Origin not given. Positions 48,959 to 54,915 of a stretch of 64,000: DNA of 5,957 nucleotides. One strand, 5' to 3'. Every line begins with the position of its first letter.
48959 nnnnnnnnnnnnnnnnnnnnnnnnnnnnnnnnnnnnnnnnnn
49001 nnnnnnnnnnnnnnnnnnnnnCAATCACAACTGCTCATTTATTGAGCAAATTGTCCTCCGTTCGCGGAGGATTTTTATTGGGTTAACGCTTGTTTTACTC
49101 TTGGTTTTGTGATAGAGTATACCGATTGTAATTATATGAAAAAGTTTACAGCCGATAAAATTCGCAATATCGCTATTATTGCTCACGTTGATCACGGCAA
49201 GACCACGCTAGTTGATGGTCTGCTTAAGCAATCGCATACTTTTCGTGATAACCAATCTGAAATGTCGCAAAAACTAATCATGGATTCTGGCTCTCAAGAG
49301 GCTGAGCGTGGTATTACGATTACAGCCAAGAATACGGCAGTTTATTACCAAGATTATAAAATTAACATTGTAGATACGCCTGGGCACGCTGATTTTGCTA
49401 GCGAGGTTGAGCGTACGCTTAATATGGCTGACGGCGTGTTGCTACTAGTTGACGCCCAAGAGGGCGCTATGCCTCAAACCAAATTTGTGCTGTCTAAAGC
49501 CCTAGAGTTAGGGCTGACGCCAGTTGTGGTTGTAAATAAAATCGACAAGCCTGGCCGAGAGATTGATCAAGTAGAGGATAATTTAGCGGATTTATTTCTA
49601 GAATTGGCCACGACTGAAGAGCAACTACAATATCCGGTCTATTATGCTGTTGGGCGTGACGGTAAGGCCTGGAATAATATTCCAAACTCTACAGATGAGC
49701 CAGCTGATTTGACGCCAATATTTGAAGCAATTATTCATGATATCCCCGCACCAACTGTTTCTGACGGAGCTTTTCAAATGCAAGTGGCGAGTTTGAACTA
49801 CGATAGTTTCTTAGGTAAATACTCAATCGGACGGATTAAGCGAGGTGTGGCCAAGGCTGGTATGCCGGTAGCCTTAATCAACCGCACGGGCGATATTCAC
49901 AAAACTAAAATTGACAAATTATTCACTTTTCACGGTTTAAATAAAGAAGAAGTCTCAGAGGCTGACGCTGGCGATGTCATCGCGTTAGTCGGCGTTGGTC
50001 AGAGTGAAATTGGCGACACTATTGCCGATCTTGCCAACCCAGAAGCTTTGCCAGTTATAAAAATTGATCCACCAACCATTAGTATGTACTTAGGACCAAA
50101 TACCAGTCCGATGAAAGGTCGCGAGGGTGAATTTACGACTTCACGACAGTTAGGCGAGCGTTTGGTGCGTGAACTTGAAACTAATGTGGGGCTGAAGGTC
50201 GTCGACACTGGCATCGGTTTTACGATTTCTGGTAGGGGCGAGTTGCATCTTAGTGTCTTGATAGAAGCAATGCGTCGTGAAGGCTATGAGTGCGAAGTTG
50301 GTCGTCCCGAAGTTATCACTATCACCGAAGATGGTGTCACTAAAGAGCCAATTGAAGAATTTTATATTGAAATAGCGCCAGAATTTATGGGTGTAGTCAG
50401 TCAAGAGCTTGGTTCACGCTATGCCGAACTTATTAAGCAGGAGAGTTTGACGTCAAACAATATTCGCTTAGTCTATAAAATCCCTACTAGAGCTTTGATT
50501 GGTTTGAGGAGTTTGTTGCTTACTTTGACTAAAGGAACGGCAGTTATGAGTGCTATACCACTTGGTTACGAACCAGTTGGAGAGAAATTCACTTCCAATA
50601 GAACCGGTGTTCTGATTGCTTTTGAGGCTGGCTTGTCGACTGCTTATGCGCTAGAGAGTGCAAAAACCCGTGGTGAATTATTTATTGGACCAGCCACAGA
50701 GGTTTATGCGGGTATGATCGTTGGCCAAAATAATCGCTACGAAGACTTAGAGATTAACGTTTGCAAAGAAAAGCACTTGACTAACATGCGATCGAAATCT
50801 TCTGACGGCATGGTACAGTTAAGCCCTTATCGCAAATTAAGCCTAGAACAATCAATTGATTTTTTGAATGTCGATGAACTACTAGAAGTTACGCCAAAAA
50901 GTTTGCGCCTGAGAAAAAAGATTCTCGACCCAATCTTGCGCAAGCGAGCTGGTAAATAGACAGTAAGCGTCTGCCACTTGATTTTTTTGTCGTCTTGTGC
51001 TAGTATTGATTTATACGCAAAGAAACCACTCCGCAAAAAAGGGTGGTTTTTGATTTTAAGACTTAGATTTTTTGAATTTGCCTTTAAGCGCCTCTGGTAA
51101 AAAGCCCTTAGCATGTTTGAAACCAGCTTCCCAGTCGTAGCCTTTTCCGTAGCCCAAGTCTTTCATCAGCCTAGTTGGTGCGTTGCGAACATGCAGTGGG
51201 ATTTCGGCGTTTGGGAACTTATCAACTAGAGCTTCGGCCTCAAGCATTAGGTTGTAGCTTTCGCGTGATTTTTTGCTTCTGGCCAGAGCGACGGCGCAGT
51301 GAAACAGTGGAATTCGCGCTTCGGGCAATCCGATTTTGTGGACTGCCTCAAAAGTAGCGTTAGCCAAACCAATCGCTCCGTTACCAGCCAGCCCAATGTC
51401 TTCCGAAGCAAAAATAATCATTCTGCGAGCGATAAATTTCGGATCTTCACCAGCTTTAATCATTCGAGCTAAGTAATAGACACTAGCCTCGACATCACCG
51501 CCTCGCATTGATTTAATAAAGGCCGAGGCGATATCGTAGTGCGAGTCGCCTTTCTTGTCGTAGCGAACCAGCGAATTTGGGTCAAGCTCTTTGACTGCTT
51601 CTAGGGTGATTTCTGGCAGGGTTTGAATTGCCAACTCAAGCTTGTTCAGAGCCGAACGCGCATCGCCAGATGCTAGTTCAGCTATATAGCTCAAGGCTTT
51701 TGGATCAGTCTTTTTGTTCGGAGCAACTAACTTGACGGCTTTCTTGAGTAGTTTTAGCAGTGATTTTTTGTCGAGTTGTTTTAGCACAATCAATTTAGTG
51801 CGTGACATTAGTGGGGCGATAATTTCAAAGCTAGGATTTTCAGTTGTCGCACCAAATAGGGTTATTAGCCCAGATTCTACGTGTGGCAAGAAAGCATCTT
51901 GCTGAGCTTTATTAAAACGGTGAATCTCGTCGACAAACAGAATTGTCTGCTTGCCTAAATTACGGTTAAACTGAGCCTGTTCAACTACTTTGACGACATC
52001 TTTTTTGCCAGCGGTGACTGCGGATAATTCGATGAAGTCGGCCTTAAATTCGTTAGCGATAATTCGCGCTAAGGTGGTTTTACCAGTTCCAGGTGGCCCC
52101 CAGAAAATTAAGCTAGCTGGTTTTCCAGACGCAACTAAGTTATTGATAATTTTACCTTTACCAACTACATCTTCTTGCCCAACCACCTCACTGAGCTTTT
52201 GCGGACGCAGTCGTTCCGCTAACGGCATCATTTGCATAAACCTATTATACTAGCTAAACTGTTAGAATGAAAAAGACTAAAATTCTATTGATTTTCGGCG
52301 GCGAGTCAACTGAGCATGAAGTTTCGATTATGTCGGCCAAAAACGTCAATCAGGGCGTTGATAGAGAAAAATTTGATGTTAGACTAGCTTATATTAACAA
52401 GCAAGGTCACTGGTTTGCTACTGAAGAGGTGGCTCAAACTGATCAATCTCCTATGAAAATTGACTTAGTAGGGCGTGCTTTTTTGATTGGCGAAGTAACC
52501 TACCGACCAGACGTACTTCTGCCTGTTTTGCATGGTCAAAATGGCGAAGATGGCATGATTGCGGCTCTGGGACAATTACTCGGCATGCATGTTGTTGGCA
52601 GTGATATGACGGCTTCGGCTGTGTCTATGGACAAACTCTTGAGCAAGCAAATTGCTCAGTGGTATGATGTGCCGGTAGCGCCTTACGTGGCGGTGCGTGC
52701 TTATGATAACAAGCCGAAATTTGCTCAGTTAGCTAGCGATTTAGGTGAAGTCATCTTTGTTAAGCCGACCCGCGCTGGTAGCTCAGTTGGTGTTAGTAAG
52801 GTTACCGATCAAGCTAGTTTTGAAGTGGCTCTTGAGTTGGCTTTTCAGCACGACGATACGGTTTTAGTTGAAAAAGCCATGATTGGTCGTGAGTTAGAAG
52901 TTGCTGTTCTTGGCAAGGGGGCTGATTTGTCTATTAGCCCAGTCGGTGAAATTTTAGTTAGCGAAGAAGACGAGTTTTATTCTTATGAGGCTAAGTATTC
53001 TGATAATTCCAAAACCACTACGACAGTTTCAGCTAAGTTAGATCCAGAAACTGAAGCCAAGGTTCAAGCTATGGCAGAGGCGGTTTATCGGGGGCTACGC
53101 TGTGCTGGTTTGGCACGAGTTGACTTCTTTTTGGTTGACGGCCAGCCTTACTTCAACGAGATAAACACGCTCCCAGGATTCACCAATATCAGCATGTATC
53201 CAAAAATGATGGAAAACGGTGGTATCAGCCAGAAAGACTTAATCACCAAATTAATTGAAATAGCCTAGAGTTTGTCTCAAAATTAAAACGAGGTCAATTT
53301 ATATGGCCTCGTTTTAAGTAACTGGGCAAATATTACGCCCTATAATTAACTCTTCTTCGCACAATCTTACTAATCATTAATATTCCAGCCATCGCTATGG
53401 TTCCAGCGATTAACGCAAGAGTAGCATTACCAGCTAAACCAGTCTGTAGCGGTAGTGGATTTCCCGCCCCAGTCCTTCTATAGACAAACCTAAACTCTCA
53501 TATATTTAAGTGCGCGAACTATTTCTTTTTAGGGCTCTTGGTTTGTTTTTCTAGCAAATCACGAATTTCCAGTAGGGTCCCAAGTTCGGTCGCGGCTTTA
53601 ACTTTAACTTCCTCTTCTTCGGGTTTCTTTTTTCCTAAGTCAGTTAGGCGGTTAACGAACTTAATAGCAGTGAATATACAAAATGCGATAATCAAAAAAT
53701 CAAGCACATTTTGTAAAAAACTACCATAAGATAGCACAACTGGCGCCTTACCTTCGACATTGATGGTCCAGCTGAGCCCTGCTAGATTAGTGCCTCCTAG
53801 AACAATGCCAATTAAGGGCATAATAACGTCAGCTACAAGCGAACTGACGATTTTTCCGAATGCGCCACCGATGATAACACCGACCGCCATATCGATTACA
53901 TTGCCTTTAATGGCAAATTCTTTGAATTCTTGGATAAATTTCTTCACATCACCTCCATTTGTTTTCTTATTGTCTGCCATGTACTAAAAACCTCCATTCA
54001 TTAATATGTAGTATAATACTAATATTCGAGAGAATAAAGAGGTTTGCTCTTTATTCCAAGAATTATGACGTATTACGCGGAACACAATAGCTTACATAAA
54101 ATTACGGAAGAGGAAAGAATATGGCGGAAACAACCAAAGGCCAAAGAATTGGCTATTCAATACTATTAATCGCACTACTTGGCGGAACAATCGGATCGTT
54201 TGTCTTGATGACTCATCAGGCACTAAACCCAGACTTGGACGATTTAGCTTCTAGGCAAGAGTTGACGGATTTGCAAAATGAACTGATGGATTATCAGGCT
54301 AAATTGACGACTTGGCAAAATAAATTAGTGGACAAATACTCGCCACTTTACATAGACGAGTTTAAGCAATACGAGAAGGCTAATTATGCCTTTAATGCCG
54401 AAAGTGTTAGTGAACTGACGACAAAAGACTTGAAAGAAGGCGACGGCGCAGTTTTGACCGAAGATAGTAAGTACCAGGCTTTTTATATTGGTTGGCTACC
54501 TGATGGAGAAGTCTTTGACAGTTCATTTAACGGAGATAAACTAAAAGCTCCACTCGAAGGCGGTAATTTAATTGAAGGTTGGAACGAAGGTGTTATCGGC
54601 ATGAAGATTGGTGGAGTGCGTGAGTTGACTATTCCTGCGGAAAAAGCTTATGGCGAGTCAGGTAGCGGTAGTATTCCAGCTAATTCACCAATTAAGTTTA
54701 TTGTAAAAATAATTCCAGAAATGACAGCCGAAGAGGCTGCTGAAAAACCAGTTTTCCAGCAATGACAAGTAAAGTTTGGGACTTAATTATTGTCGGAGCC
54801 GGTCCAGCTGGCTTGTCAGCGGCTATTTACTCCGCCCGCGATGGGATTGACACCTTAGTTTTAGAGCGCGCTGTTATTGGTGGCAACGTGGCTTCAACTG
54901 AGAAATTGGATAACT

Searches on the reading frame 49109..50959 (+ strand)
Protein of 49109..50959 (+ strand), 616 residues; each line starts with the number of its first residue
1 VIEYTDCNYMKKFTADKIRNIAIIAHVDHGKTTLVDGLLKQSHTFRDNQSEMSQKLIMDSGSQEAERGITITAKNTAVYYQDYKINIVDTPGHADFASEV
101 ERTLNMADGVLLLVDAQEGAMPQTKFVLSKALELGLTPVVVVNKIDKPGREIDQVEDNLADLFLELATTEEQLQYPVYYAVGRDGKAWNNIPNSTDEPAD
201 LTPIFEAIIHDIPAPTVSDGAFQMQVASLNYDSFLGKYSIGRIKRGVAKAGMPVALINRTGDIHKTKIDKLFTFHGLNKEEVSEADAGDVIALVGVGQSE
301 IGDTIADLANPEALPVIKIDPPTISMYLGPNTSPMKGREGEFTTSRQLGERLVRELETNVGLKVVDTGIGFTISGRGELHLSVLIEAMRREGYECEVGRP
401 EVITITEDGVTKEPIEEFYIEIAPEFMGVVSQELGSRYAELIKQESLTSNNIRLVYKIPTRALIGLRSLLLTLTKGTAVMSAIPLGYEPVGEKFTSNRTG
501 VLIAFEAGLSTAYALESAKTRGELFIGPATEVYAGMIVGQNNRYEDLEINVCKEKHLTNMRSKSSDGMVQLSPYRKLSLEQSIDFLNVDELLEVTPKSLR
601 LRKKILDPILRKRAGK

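Call 95: search_protein_families(library=pfam, proteins=[window:49109-50959:+], max_evalue=0.00001)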
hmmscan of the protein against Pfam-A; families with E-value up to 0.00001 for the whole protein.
window:49109-50959:+ (616 aa): 6 families
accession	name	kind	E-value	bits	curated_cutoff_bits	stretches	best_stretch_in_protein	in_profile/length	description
PF00009.33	GTP_EFTU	-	4.1e-55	186.7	26.5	1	17-211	2-185/188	Elongation factor Tu GTP binding domain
PF21018.2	BipA_C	-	1.9e-43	147.1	23.8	1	499-607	1-109/110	TypA/BipA C-terminal domain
PF00679.30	EFG_C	-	5.5e-16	58.8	27.9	1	412-494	3-85/89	Elongation factor G C-terminus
PF03144.31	GTP_EFTU_D2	-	6e-13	49.5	30.3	1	236-306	1-73/73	Elongation factor Tu domain 2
PF22042.2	EF-G_D2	-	1.4e-08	35.1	27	1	222-306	2-82/84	Elongation factor G domain 2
PF01926.29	MMR_HSR1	-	3.3e-06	27.6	21.9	0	62-144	25-113/113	50S ribosome-binding GTPase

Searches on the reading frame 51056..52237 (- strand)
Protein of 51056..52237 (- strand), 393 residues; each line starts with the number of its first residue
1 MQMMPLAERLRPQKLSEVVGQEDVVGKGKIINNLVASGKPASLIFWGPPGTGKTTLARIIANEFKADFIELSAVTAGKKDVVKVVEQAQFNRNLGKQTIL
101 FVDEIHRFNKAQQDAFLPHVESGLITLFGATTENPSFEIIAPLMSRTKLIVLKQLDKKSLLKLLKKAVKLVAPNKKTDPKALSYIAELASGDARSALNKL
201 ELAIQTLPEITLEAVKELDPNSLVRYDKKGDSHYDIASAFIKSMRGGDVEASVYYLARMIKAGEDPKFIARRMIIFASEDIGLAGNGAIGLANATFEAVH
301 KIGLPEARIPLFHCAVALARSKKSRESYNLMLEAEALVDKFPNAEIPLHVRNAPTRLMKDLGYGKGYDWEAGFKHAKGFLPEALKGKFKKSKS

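Call 95: search_protein_families(library=pfam, proteins=[window:51056-52237:-], max_evalue=0.00001)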
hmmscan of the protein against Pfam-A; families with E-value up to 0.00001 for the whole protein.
window:51056-52237:- (393 aa): 6 families
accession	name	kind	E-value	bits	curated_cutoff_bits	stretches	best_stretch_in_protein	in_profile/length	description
PF12002.13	MgsA_C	-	9.4e-46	156.2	27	1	246-386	1-144/167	MgsA AAA+ ATPase C terminal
PF16193.11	AAA_assoc_2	-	8e-24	84.1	34.3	1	176-245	6-81/81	AAA C-terminal domain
PF00004.35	AAA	-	9e-18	65.4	21.2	1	43-150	1-126/131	ATPase family associated with various cellular activities (AAA)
PF05496.18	RuvB_N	-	1.3e-16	61.2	27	1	10-123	1-111/159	Holliday junction DNA helicase RuvB P-loop domain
PF07728.20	AAA_5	-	5.1e-06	27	22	0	43-121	2-91/139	AAA domain (dynein-related subfamily)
PF01078.27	Mg_chelatase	-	5.1e-06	26.5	20.3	0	15-75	2-61/207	Magnesium chelatase, subunit ChlI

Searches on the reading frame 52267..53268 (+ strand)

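Call 95: search_protein_families(library=pfam, proteins=[window:52267-53268:+], max_evalue=0.00001)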
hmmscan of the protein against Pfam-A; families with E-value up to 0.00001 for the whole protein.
window:52267-53268:+ (333 aa): 4 families
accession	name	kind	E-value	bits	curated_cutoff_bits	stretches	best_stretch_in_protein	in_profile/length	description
PF07478.18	Dala_Dala_lig_C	-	1.4e-61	208.1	24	1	132-331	4-204/204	D-ala D-ala ligase C-terminus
PF01820.27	Dala_Dala_lig_N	-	9.2e-25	87.9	34.6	1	5-112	1-121/121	D-ala D-ala ligase N-terminus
PF02222.28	ATP-grasp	-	1.1e-11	45.1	27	1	131-300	4-160/179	ATP-grasp domain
PF02655.19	ATP-grasp_3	-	4.7e-06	27.2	23.2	1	160-301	31-155/160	ATP-grasp domain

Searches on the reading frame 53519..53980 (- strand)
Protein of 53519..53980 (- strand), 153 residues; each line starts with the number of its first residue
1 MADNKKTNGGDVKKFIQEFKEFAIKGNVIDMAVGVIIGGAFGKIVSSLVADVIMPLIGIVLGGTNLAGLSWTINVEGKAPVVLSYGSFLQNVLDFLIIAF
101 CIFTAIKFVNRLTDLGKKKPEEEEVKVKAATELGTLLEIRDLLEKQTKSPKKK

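Call 95: search_protein_families(library=pfam, proteins=[window:53519-53980:-], max_evalue=0.00001)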
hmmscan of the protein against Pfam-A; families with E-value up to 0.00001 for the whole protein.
window:53519-53980:- (153 aa): 1 family
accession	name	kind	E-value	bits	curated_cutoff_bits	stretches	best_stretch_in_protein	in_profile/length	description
PF01741.23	MscL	-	3.2e-43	147.4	27.4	1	15-144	1-123/123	Large-conductance mechanosensitive channel, MscL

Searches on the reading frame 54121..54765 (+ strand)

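Call 95: search_protein_families(library=pfam, proteins=[window:54121-54765:+], max_evalue=0.00001)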
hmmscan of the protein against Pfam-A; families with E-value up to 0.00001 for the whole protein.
window:54121-54765:+ (214 aa): 1 family
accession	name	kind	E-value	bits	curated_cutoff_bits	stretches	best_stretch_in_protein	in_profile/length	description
PF00254.34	FKBP_C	-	1.1e-20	74.2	21.1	1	115-197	8-93/94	FKBP-type peptidyl-prolyl cis-trans isomerase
